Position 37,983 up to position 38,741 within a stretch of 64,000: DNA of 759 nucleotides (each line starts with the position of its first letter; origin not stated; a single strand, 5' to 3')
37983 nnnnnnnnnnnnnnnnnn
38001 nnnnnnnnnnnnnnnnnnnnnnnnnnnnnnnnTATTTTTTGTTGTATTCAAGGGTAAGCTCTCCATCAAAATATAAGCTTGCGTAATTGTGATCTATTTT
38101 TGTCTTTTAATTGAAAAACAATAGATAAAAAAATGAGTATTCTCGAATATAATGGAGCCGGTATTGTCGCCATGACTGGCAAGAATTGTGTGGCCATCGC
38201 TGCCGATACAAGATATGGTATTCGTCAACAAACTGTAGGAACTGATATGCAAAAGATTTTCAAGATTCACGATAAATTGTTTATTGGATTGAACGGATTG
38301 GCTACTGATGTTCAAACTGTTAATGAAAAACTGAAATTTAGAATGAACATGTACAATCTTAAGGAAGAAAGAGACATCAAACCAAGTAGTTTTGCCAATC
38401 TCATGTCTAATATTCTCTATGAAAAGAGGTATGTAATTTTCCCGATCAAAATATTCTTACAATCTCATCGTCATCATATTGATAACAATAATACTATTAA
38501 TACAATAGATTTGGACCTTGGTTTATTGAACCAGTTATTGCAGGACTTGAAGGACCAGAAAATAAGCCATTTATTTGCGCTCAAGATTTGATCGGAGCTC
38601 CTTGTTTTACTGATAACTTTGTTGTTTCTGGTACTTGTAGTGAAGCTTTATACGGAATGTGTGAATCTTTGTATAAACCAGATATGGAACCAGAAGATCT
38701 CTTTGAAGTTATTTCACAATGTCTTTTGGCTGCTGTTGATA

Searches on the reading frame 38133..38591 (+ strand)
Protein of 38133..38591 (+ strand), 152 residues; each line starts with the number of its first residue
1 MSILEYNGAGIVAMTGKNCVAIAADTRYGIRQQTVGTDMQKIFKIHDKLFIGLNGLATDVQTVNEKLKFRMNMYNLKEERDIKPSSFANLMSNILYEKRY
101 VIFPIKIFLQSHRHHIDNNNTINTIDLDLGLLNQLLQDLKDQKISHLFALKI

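Call 8: search_protein_families(library=pfam, proteins=[window:38133-38591:+])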
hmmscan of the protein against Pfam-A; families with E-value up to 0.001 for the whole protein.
window:38133-38591:+ (152 aa): 1 family
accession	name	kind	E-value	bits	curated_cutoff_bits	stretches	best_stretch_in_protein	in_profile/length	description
PF00227.31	Proteasome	-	5.5e-20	72.2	22.4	1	7-99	3-99/189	Proteasome subunit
